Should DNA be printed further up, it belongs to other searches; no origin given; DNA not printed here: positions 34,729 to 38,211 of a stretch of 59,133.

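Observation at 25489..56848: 31-kb SusC/SusD locus predicted to degrade beta-1,2-glucan, combining five GH144-like enzymes with a cytoplasmic phosphorylase route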

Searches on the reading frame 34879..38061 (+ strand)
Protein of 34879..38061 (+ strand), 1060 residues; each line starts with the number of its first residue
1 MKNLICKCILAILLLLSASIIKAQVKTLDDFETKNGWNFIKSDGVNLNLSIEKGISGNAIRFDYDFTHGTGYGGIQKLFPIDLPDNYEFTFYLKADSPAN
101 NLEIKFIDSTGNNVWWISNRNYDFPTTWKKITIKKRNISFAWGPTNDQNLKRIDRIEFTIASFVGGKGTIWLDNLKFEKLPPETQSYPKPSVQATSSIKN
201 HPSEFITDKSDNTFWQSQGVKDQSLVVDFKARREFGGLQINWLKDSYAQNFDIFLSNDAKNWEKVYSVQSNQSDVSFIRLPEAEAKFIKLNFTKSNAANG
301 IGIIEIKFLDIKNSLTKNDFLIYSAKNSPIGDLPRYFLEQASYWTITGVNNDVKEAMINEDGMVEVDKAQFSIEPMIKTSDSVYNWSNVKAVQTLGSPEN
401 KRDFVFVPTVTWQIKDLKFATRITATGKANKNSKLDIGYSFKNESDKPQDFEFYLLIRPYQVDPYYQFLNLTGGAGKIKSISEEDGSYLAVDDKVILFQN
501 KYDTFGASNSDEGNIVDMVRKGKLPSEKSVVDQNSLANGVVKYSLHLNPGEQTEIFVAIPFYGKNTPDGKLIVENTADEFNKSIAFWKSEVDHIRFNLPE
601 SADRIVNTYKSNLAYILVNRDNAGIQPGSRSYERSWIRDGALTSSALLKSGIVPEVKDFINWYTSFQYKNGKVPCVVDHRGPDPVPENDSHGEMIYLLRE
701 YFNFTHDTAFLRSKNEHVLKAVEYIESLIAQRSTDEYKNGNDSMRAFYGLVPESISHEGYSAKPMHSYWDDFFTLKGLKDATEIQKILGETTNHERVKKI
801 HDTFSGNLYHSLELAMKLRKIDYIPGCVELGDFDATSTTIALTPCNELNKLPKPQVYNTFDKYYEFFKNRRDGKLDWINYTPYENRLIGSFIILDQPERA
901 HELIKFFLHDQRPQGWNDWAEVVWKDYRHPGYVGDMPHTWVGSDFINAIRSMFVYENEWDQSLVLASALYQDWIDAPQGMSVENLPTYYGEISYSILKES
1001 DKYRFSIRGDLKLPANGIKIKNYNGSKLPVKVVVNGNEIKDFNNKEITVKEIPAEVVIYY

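Call 3: search_protein_families(library=pfam, proteins=[window:34879-38061:+], max_evalue=0.001)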
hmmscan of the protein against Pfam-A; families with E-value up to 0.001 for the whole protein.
window:34879-38061:+ (1060 aa): 2 families
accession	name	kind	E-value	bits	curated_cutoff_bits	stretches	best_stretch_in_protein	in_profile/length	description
PF00754.31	F5_F8_type_C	-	1.5e-16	61.1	28.2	1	192-304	2-124/127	F5/8 type C domain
PF22633.2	F5_F8_type_C_2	-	2.3e-11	44.6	27.8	1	207-290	3-91/91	NedA-like, galactose-binding domain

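Call 13: search_solved_structures(query=window:34879-38061:+, max_evalue=1, show_alignments=0)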
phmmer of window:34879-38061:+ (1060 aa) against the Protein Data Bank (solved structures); distinct sequences matched with E-value up to 1: 11.
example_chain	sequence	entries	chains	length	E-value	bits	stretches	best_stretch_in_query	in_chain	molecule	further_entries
2rva_A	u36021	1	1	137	5e-06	27.8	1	193-305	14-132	Glucanase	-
4zz5_A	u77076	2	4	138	5.1e-06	27.7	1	193-305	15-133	Glucanase/chitosanase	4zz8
4zy9_A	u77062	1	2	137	0.00011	23.3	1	206-305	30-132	Glucanase/chitosanase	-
2rv9_A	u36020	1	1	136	0.00014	22.9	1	206-305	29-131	Glucanase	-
4zxe_A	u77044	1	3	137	0.00015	22.9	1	206-305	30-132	Glucanase/Chitosanase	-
1v0a_A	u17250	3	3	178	0.00069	20.7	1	26-176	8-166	ENDOGLUCANASE H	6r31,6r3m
2lro_A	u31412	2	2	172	0.00086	20.4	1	26-176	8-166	Endoglucanase H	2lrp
2jd9_A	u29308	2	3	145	0.013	16.5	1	195-306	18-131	YECBM32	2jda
1tvg_A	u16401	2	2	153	0.15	12.9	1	191-232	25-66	LOC51668 protein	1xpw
2h2q_A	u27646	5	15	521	0.81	10.5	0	830-884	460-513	Bifunctional dihydrofolate reductase-thymidylate synthase | Bifunctional dihydrofolate reductase-thymidylate synthase (DHFR-TS) | DHFR-TS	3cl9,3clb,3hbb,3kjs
3inv_A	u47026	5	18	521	0.81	10.5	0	830-884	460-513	Bifunctional dihydrofolate reductase-thymidylate synthase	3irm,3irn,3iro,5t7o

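Call 16: search_protein_families(library=ncbifam, proteins=[window:34879-38061:+], max_evalue=0.001)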
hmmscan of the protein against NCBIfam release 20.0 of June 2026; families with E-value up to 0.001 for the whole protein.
window:34879-38061:+ (1060 aa): 1 family
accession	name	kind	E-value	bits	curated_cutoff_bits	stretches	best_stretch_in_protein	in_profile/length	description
TIGR01577.1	oligosac_amyl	hypoth_equivalog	5.9e-06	25.2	820.7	1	580-731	226-395/616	oligosaccharide amylase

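Call 19: find_homologous_proteins(query=window:34879-38061:+, max_evalue=0.00001)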
Query window:34879-38061:+ (1060 aa): 988 proteins with E <= 0.00001 among 8000 candidates; the best 120 are listed.
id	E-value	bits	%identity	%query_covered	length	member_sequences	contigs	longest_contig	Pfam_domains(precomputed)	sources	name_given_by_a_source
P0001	0.0e+0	2218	89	100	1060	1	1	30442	PF00754.32,PF22633.4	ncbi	-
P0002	0.0e+0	2101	84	100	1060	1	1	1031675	PF00754.32,PF22633.4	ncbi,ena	-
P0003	0.0e+0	2097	84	100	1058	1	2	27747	PF00754.32,PF22633.4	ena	-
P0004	0.0e+0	2091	84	100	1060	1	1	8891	PF00754.32,PF22633.4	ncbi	-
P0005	0.0e+0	2085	83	100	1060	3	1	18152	PF00754.32,PF22633.4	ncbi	-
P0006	0.0e+0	2066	83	100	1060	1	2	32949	PF00754.32,PF22633.4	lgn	-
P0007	0.0e+0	2054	82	100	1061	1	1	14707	PF00754.32,PF22633.4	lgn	-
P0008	0.0e+0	2053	82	100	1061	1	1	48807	PF00754.32,PF22633.4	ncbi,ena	ncbi:MAG: discoidin domain-containing protein [Bacteroidota bacterium]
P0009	0.0e+0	2049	84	97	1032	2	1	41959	PF00754.32,PF22633.4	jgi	jgi:hypothetical protein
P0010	0.0e+0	2045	82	100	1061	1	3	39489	PF00754.32,PF22633.4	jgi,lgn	jgi:hypothetical protein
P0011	0.0e+0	2044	81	100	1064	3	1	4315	PF00754.32,PF22633.4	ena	-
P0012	0.0e+0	2043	81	100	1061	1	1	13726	PF00754.32,PF22633.4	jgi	jgi:hypothetical protein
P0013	0.0e+0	2041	81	100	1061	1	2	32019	PF00754.32,PF22633.4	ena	-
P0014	0.0e+0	2035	81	100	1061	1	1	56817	PF00754.32,PF22633.4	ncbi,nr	ncbi:MAG: discoidin domain-containing protein [Bacteroidales bacterium]|nr:discoidin domain-containi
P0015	0.0e+0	2024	80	100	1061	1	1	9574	PF00754.32,PF22633.4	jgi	jgi:hypothetical protein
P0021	0.0e+0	1993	80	100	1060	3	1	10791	PF00754.32,PF22633.4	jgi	jgi:hypothetical protein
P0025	0.0e+0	1970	79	98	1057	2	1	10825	PF00754.32,PF22633.4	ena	-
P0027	0.0e+0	1958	78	100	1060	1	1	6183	PF00754.32,PF22633.4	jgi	jgi:hypothetical protein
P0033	0.0e+0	1945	78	100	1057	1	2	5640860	PF00754.32,PF22633.4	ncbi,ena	-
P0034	0.0e+0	1944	77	100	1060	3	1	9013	PF00754.32,PF22633.4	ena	-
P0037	0.0e+0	1935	77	100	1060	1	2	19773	PF00754.32,PF22633.4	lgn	-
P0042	0.0e+0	1929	77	100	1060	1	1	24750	PF00754.32,PF22633.4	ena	-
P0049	0.0e+0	1914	78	98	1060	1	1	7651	PF00754.32,PF22633.4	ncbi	-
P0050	0.0e+0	1912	76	100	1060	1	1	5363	PF00754.32,PF22633.4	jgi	jgi:hypothetical protein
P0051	0.0e+0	1911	77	99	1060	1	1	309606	PF00754.32,PF22633.4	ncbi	-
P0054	0.0e+0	1908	77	100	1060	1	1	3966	PF00754.32,PF22633.4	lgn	-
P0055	0.0e+0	1905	77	100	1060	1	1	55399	PF00754.32,PF22633.4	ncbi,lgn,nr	ncbi:MAG: hypothetical protein HOO91_18760 [Bacteroidales bacterium]|nr:hypothetical protein [Bacter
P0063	0.0e+0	1891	76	100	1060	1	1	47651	PF00754.32,PF22633.4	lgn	-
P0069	0.0e+0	1882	75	100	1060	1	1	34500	PF00754.32,PF22633.4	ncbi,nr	ncbi:MAG: discoidin domain-containing protein [Salinivirgaceae bacterium]|nr:discoidin domain-contai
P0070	0.0e+0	1882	75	99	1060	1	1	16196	PF00754.32,PF22633.4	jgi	jgi:hypothetical protein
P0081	0.0e+0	1870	74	100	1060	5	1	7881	PF00754.32,PF22633.4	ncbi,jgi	-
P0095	0.0e+0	1858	75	100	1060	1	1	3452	PF00754.32,PF22633.4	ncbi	-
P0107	0.0e+0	1853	74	100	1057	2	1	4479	PF00754.32,PF22633.4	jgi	jgi:hypothetical protein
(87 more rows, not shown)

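Call 21: find_encoding_contigs(protein=P0001, flank=10000, max_places=3)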
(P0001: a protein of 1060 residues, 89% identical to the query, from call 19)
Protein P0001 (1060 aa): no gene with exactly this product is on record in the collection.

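Call 22: find_encoding_contigs(protein=P0033, flank=10000, max_places=2)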
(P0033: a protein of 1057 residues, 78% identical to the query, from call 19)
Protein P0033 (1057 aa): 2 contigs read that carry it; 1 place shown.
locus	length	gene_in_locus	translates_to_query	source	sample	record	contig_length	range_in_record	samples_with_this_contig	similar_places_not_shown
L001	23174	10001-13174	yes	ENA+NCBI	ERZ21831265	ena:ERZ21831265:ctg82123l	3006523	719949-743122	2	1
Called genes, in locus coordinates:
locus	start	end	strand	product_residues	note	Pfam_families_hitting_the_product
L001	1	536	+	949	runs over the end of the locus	PF07494:Reg_prop (faint), PF07495:Y_Y_Y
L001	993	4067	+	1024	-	PF13620:CarboxypepD_reg, PF13715:CarbopepD_reg_2, PF07715:Plug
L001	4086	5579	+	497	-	PF14322:SusD-like_3, PF12771:SusD-like_2 (weak), PF07980:SusD_RagB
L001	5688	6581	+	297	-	PF13385:Laminin_G_3 (weak)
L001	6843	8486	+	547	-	PF13205:Big_5 (weak), PF10091:Glycoamylase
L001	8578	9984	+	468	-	PF10091:Glycoamylase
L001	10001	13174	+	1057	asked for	PF00754:F5_F8_type_C, PF22633:F5_F8_type_C_2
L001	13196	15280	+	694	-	PF07690:MFS_1, PF13347:MFS_2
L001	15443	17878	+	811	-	PF01301:Glyco_hydro_35, PF02449:Glyco_hydro_42, PF22369:GLMA_2nd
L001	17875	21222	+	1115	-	PF21958:SOGP_N, PF06165:GH94_b-supersand, PF21250:SOGP_2nd, PF06202:GDE_C (weak), PF17167:Glyco_hydro_94, PF21270:SOGP_4th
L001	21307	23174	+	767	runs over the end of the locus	PF00933:Glyco_hydro_3, PF01915:Glyco_hydro_3_C, PF14310:Fn3-like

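Call 45: predict_structure(alignment_id=A1)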
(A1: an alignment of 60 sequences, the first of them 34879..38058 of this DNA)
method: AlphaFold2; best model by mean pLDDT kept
length: 1060 residues; sequences in the alignment: 60
mean_pLDDT: 72.5   pTM: 0.68
mean pLDDT of the five models: 72.5, 66.6, 66.4, 64.9, 60.0
residues with pLDDT >= 90: 194; 70-90: 478; 50-70: 211; < 50: 177
segments of 3 or more residues with pLDDT < 50: 18-25, 118-121, 137-147, 315-341, 463-474, 627-634, 638-643, 731-750, 752-766, 827-846, 875-881, 911-941
pLDDT, mean of each block of 10 residues (from residue 1): 71 59 48 80 79 84 76 79 74 74 70 52 71 56 44 78 68 82 68 87 79 82 86 78 85 88 79 70 79 84 85 48 40 47 58 71 77 88 80 72 76 89 84 89 94 89 42 62 87 90 87 64 84 82 95 93 64 82 87 85 76 71 48 47 62 84 84 68 59 86 91 96 82 39 43 40 47 84 95 94 84 75 54 39 47 55 64 46 60 74 70 40 39 39 64 79 75 85 90 91 91 91 71 92 86 92
secondary structure, 60 per line:
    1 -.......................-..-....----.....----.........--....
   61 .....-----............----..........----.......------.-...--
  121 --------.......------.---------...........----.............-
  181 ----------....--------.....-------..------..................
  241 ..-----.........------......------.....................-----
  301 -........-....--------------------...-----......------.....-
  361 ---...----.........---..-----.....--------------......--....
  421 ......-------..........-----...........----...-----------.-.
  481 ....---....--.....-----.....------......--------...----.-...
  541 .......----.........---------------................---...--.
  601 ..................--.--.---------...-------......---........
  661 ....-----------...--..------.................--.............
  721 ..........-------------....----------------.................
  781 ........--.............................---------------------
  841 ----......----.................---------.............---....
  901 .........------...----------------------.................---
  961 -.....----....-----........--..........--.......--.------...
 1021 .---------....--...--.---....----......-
elements in order (helices of 4 or more, strands of 3 or more residues): H2-24 H29-32 E37-41 E46-54 E57-65 E71-82 E87-96 E101-107 E116-118 E129-135 E152-162 E167-179 E191-194 H203-207 E223-242 E248-256 E263-268 E275-295 E302-309 H311-314 E343-348 E355-359 E364-366 E371-379 E390-394 E409-414 E417-426 E434-443 E449-459 E480-484 E488-491 E494-498 E504-508 H515-520 E529-531 E538-547 E552-560 H576-591 E595-597 H600-618 E634-636 H644-649 H653-664 E676-678 H689-705 H708-730 H744-747 H764-788 H791-819 H845-850 H855-871 H881-893 H897-909 H941-953 E954-957 E962-966 H971-974 E980-987 E990-999 E1002-1008 E1018-1021 E1031-1034 E1037-1039 E1046-1049 E1054-1059

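Call 49: fold_search(model_id=the predicted structure, library=pdb)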
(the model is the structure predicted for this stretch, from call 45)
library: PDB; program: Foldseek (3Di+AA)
matches with E <= 10: 1196; with E <= 0.001: 236
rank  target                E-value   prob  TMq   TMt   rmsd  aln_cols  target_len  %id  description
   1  8ho9_A                1.8e-16  1.00  0.41  0.52   8.8       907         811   12  The cryo-EM structure of cellobiose phosphorylase from Clostridium thermocellum (cysteine-to-serine varient) (released 2023-12-13)
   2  8ho7_A                2.4e-16  1.00  0.41  0.51   8.8       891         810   12  The cryo-EM structure of cellobiose phosphorylase from Clostridium thermocellum (released 2023-12-13)
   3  8hob_A                3.1e-16  1.00  0.40  0.50   9.1       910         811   13  The cryo-EM structure of cellobiose phosphorylase from Clostridium thermocellum ( variant) (released 2024-03-20)
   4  8ho8_A                9.4e-16  1.00  0.40  0.50  10.4       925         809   12  The cryo-EM structure of cellobiose phosphorylase from Clostridium thermocellum in complex with cellobiose (released 2023-12-13)
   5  3qde_A                2.5e-15  1.00  0.40  0.50   9.7       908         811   13  The structure of Cellobiose phosphorylase from Clostridium thermocellum in complex with phosphate (released 2011-11-09)
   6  8bou_A                4.2e-15  1.00  0.38  0.48  10.0       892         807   12  Crystal structure of Blautia producta GH94 (released 2023-11-29)
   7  8bou_B                5.2e-15  1.00  0.38  0.48   9.8       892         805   12  Crystal structure of Blautia producta GH94 (released 2023-11-29)
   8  9ju0_CCC              4.7e-14  1.00  0.39  0.45  22.3      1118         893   10  C-terminally truncated dextran dextrinase bound with acarbose (released 2025-09-03)
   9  9ju0_AAA              5.9e-14  1.00  0.38  0.44  22.3      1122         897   10  C-terminally truncated dextran dextrinase bound with acarbose (released 2025-09-03)
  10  9ju0_BBB              6.5e-14  1.00  0.38  0.44  22.4      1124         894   10  C-terminally truncated dextran dextrinase bound with acarbose (released 2025-09-03)
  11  6w0p_B                1.7e-13  1.00  0.32  0.43  12.9       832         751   11  Putative kojibiose phosphorylase from human microbiome (released 2020-03-18)
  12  6w0p_A                3.2e-13  1.00  0.33  0.43  12.8       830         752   11  Putative kojibiose phosphorylase from human microbiome (released 2020-03-18)
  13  6i60_B                3.2e-13  1.00  0.32  0.37  25.7      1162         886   12  Structure of alpha-L-rhamnosidase from Dictyoglumus thermophilum (released 2019-02-06)
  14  8rf0_A                4.0e-13  1.00  0.41  0.17  10.3       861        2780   12  WT-CGS sample in nanodisc (released 2024-03-20)
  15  2cqs_A                6.7e-13  1.00  0.40  0.50   9.6       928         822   12  Crystal Structure of Cellvibrio gilvus Cellobiose Phosphorylase Crystallized from Ammonium Sulfate (released 2006-05-16)
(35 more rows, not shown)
